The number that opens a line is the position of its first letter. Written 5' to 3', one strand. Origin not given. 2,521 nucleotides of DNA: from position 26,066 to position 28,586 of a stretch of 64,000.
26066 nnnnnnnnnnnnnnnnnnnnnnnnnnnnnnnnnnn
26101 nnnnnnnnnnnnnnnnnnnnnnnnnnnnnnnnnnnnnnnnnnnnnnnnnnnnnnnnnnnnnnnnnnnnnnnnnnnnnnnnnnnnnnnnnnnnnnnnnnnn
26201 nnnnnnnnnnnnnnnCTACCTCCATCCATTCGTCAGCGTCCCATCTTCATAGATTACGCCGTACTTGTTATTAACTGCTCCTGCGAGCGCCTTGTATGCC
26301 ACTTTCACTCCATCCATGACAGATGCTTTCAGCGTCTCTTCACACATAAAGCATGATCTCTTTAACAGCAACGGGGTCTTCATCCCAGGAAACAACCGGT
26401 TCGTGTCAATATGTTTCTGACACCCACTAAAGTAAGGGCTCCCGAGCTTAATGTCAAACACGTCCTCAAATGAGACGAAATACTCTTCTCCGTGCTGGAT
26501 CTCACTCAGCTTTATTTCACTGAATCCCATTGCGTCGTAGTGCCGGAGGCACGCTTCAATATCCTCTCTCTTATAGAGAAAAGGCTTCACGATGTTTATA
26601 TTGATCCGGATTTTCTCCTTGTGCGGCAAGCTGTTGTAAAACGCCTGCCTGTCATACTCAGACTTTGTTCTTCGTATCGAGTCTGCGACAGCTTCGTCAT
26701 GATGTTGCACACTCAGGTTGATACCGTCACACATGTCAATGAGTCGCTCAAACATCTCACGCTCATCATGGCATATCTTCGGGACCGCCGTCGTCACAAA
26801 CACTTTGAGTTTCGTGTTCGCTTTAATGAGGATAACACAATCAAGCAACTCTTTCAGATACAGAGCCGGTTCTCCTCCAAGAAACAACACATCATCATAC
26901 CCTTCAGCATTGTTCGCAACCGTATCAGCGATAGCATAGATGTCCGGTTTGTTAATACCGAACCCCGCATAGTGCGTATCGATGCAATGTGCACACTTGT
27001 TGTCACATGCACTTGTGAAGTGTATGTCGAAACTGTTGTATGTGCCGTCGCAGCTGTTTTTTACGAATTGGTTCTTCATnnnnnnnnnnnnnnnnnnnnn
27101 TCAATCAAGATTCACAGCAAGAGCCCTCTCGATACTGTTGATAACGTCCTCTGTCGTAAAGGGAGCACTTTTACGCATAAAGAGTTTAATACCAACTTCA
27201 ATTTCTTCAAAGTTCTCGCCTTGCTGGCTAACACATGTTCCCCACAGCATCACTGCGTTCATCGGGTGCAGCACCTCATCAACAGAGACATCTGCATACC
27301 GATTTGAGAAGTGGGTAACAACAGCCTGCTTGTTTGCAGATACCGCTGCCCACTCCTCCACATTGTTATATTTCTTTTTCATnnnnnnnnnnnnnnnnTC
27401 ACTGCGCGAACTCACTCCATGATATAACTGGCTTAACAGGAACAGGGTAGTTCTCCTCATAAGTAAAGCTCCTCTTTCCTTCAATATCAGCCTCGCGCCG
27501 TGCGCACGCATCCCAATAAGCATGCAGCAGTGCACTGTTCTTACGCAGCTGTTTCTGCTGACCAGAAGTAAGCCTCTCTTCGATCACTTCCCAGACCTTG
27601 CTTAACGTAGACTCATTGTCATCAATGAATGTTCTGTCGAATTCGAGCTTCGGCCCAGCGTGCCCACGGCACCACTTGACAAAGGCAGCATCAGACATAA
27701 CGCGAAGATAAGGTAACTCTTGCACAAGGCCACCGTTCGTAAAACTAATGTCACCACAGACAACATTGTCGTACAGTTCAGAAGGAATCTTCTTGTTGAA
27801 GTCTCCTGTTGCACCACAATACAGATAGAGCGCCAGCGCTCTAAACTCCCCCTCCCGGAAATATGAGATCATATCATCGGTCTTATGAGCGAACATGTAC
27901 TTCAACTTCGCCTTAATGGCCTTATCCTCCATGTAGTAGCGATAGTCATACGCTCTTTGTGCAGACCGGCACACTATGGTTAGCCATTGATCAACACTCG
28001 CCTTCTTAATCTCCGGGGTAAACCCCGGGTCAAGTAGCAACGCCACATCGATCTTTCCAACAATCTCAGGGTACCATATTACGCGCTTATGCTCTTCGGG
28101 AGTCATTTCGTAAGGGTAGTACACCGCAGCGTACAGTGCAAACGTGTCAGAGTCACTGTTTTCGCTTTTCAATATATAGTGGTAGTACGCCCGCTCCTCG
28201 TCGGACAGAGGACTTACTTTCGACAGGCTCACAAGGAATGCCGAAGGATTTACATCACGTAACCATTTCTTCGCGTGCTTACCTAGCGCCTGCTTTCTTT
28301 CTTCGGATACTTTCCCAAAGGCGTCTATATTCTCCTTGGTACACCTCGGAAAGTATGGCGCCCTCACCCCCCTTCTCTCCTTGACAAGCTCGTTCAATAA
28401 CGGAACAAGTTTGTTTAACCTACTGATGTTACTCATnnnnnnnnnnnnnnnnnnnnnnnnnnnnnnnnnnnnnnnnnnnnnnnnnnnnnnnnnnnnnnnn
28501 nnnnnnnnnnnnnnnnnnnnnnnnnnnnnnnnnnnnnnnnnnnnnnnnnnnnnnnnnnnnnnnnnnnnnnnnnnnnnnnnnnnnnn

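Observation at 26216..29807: Five-gene cluster headed by a viperin-like radical-SAM enzyme with four unannotatable partners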

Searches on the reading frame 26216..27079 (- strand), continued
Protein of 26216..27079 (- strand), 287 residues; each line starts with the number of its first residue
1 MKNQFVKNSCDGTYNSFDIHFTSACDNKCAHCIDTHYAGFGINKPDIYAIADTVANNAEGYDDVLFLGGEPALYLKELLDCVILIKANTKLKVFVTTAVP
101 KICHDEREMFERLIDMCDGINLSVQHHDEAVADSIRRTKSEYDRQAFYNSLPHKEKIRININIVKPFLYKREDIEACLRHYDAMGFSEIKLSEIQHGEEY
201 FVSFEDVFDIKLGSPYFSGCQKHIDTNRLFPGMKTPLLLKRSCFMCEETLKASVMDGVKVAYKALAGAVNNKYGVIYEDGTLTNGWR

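Call 58: find_related_loci(query=A1, collection=genome_contigs, flank=8000)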
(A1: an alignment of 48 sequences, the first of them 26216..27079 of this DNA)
Query A1 (287 aa) in genome_contigs; peptide patterns used: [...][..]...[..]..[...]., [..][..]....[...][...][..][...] (x = any residue, [..] = any of these).
110 stretches matched a pattern; 14 encode a relative of the query (tblastn E <= 1e-3); 14 distinct loci.
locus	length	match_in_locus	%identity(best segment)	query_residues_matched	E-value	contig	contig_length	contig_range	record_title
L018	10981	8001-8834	69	10-287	6e-138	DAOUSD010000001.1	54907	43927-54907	MAG TPA_asm: Deltaproteobacteria bacterium isolate CSMAG_537 CSMAG_537_k127_107930_length_54907_cov_24.9930, whole genom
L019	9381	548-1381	65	8-286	3e-128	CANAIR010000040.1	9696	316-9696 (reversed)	MAG TPA_asm: uncultured Clostridium sp. isolate SRR15194757_bin.8_metawrap_v1.3_MAG genome assembly, contig: NODE_2603_l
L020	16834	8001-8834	65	8-286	4e-128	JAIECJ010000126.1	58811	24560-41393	MAG: Lachnospiraceae bacterium isolate SC0386_comb_10 SC0386_comb_10_contig_126, whole genome shotgun sequence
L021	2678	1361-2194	64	8-286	3e-131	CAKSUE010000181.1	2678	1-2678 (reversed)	MAG: uncultured Eubacteriales bacterium isolate REFINED_METABAT215_TOP10_CONTIGS_1500_ASSEMBLY_K77_MERGED__Hadza_PheChl_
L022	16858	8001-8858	53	5-286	1e-100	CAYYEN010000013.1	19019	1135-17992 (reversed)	MAG TPA_asm: uncultured Spirochaetaceae bacterium isolate binchicken_co153_445 genome assembly, contig: NODE_3619_length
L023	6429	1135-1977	51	4-286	3e-92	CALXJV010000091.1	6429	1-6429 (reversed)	MAG: uncultured Clostridia bacterium isolate BRZ_EH__bin43 genome assembly, contig: BRZ_EH__NODE_21698_length_6429_cov_5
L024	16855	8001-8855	48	1-286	2e-88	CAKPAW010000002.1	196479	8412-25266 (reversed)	MAG: uncultured Clostridia bacterium isolate REFINED_METABAT215_TOP10_CONTIGS_1500_ASSEMBLY_K77_MERGED__Nepal_MoBio_Fibe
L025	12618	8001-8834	47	8-286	2e-82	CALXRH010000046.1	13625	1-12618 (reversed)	MAG: uncultured Clostridia bacterium isolate E40__bin214 genome assembly, contig: E40__k127_890469, whole genome shotgun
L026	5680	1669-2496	47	8-286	2e-80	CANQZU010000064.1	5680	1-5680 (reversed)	MAG: uncultured Clostridia bacterium isolate Lapin-018__bin20 genome assembly, contig: Lapin-018__NODE_15980_length_5680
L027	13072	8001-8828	47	8-286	3e-80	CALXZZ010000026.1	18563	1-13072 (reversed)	MAG: uncultured Clostridia bacterium isolate BRZ_NR__bin75 genome assembly, contig: BRZ_NR__NODE_2312_length_18563_cov_8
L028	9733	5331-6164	39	8-286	2e-70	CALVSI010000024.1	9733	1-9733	MAG: uncultured Bacilli bacterium isolate BRZ_SM__bin58 genome assembly, contig: BRZ_SM__NODE_10041_length_9733_cov_8.99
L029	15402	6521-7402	33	1-286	2e-49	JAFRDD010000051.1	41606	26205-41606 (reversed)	MAG: Clostridia bacterium isolate RGIG2387 Goat_Ileum-4__c66206, whole genome shotgun sequence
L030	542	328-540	62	1-71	2e-30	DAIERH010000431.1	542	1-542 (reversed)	MAG TPA_asm: Geobacter sp. isolate clean1203 NODE_434_length_542_cov_1.255914, whole genome shotgun sequence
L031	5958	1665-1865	34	22-88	6e-5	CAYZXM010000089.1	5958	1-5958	MAG TPA_asm: uncultured Treponema sp. isolate binchicken_co323_457 genome assembly, contig: NODE_15546_length_5958_cov_9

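Call 61: search_protein_families(library=ncbifam, proteins=[L017:8865-9365:+], max_evalue=10)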
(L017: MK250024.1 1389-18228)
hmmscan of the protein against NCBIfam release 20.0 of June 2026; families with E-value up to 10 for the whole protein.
L017:8865-9365:+ (166 aa): 3 families
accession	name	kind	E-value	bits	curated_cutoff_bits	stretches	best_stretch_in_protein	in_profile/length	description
NF001859.2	PRK00591.1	equivalog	0.0012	18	400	1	16-102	29-115/347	peptide chain release factor 1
NF042955.1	Ppl_antiphage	equivalog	0.01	13.8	1000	1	12-110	414-516/882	anti-phage protein Ppl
TIGR01654.1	bact_immun_7tm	subfamily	1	7.8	189.35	1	9-118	54-159/681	bacteriocin-associated integral membrane protein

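Call 68: find_related_loci(query=A1, collection=metagenome_contigs, flank=3000)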
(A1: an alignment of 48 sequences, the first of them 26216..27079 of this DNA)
Query A1 (287 aa) in metagenome_contigs; peptide patterns used: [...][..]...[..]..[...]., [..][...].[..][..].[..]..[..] (x = any residue, [..] = any of these).
515 stretches matched a pattern; 302 encode a relative of the query (tblastn E <= 1e-3); the best 80 are kept; 80 distinct loci.
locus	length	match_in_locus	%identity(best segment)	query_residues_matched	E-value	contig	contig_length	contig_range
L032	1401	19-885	73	1-287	8e-157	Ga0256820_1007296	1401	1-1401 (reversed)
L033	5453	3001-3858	69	1-286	1e-140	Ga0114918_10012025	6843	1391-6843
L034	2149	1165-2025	69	1-287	1e-149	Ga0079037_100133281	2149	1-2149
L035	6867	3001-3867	69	1-287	5e-139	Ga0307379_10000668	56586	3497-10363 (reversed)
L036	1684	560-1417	69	1-287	2e-148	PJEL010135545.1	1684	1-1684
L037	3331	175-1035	67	1-287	9e-142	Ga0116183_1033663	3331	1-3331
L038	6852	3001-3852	68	3-286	8e-137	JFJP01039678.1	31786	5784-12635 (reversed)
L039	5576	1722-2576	68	2-286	1e-136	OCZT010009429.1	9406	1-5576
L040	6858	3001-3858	66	1-286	1e-136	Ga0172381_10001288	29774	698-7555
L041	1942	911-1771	68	1-287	4e-146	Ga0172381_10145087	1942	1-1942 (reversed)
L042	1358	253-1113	66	1-287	1e-148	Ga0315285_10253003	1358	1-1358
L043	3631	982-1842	67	1-287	7e-140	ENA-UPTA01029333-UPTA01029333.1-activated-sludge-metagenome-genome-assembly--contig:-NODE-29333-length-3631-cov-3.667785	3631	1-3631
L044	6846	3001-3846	68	5-287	2e-135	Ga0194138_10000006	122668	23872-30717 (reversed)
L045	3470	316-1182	67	1-287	7e-140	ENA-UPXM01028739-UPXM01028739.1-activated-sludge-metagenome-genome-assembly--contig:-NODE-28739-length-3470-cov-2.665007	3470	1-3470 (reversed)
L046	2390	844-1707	67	2-287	1e-143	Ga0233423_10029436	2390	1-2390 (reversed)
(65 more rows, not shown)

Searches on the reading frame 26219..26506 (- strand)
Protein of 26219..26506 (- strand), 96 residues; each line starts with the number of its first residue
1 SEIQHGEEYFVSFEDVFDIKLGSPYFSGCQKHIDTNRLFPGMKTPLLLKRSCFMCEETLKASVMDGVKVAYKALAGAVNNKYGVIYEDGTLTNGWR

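Call 75: search_solved_structures(query=A2, max_evalue=10, show_alignments=3)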
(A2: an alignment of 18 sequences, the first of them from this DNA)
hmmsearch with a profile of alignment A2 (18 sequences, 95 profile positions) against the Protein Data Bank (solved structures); distinct sequences matched with E-value up to 10: 1.
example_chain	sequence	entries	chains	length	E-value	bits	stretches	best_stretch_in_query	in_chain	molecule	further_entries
6gw3_D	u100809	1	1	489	1.7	12.1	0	40-61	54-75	3,5,7-trioxododecanoyl-CoA synthase,3,5,7-trioxododecanoyl-CoA synthase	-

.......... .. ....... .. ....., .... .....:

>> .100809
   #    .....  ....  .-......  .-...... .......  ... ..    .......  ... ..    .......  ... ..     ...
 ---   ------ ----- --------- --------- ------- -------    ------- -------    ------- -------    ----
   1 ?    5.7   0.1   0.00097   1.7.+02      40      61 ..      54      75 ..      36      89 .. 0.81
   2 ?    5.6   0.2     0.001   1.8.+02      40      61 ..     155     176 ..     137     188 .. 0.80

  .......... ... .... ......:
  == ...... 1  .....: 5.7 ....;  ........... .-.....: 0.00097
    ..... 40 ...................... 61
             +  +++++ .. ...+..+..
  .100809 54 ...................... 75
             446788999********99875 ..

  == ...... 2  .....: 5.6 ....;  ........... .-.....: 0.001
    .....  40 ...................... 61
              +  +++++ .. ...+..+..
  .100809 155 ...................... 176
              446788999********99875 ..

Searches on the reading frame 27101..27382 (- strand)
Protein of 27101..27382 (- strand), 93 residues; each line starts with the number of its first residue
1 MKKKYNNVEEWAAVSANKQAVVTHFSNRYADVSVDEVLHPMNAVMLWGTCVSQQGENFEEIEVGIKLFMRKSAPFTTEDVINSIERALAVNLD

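Call 3: search_protein_families(library=pfam, proteins=[window:27101-27382:-], max_evalue=1)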
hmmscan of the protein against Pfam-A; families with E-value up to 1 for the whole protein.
window:27101-27382:- (93 aa): 0 families

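Call 4: search_protein_families(library=phrogs, proteins=[window:27101-27382:-], max_evalue=0.1)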
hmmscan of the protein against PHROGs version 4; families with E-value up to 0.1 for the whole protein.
window:27101-27382:- (93 aa): 1 family
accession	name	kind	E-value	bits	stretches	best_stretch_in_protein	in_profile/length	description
phrog_6281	-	unknown function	0.068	13.8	0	65-81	24-40/209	-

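Call 5: search_protein_families(library=ncbifam, proteins=[window:27101-27382:-], max_evalue=1)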
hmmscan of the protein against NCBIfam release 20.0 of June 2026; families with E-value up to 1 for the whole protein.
window:27101-27382:- (93 aa): 2 families
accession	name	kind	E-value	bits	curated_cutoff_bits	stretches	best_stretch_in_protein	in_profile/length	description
NF040958.1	linco_LnuH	exception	0.091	12.2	540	1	40-85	19-62/256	lincosamide nucleotidyltransferase Lnu(H)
NF000805.0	PRK00055.2-3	equivalog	0.13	11.5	416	1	12-33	254-275/307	ribonuclease Z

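Call 7: search_protein_families(library=padloc, proteins=[window:27101-27382:-], max_evalue=1)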
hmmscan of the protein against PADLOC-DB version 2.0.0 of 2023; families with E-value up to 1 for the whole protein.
window:27101-27382:- (93 aa): 0 families

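Call 40: find_related_loci(query=window:27101-27382:-, collection=viral_contigs, flank=5000)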
Query window:27101-27382:- (93 aa) in viral_contigs; peptide patterns used: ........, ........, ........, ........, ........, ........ (x = any residue, [..] = any of these).
10 stretches matched a pattern, but none encodes a relative of the query by tblastn (E <= 1e-3).

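Call 95: search_solved_structures(query=window:27101-27382:-, max_evalue=1)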
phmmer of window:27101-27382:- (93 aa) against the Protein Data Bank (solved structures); distinct sequences matched with E-value up to 1: 0.

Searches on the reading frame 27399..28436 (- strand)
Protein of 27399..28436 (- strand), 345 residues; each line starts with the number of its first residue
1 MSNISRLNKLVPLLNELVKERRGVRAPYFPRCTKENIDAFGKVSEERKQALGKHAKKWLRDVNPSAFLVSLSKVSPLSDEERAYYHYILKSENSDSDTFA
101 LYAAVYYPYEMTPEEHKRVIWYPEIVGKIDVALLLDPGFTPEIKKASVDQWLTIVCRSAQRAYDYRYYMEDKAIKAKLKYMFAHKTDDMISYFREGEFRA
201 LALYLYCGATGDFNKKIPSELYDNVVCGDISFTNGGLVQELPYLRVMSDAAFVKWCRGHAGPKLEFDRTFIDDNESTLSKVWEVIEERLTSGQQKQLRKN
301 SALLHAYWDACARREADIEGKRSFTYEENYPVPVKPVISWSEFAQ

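Call 3: search_protein_families(library=pfam, proteins=[window:27399-28436:-], max_evalue=1)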
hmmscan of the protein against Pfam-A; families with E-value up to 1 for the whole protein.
window:27399-28436:- (345 aa): 1 family
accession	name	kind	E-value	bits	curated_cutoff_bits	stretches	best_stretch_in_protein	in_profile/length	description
PF07308.18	DUF1456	-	0.17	12.6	27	1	177-199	7-29/68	Protein of unknown function (DUF1456)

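Call 4: search_protein_families(library=phrogs, proteins=[window:27399-28436:-], max_evalue=0.1)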
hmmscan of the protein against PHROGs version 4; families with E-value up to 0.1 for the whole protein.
window:27399-28436:- (345 aa): 0 families

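Call 5: search_protein_families(library=ncbifam, proteins=[window:27399-28436:-], max_evalue=1)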
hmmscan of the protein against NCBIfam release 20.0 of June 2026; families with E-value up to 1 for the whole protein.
window:27399-28436:- (345 aa): 0 families

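Call 7: search_protein_families(library=padloc, proteins=[window:27399-28436:-], max_evalue=1)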
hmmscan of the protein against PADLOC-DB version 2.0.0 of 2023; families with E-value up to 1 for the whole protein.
window:27399-28436:- (345 aa): 0 families

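Call 11: search_dna_similar(query=window:27399-28436:-, collection=phages, mode=protein, max_rows=30, max_evalue=0.001)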
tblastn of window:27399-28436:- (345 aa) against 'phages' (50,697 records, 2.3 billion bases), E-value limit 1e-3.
No match.

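Call 18: find_related_loci(query=window:27399-28436:-, collection=viral_contigs, flank=8000)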
Query window:27399-28436:- (345 aa) in viral_contigs; peptide patterns used: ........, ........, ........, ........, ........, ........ (x = any residue, [..] = any of these).
2 stretches matched a pattern, but none encodes a relative of the query by tblastn (E <= 1e-3).

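Call 20: find_homologous_proteins(query=window:27399-28436:-, max_evalue=0.01)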
Query window:27399-28436:- (345 aa): 1 proteins with E <= 0.01 among 1952 candidates.
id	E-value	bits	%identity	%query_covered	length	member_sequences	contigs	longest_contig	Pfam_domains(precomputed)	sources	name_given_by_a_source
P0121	6.3e-235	797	100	100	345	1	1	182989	-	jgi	-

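Call 92: search_solved_structures(query=window:27399-28436:-, max_evalue=1)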
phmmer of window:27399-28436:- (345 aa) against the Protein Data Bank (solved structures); distinct sequences matched with E-value up to 1: 7.
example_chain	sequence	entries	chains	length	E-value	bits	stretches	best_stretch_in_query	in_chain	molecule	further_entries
3ina_A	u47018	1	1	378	0.13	14.7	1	176-225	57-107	Heparin lyase I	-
3imn_A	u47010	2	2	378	0.14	14.7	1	176-225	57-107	Heparin lyase I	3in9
9fqo_B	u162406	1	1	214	0.3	13.5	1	141-195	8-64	C0083 Fab light chain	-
3ilr_A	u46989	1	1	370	0.32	13.4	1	176-225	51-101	Heparin lyase I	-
3ikw_A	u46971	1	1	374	0.33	13.4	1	176-225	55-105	Heparin lyase I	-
6foe_B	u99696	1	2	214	0.46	12.9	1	141-194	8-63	Fab BaxB01 light chain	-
8w5q_L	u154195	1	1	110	0.89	12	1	141-186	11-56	Light chain of Ab45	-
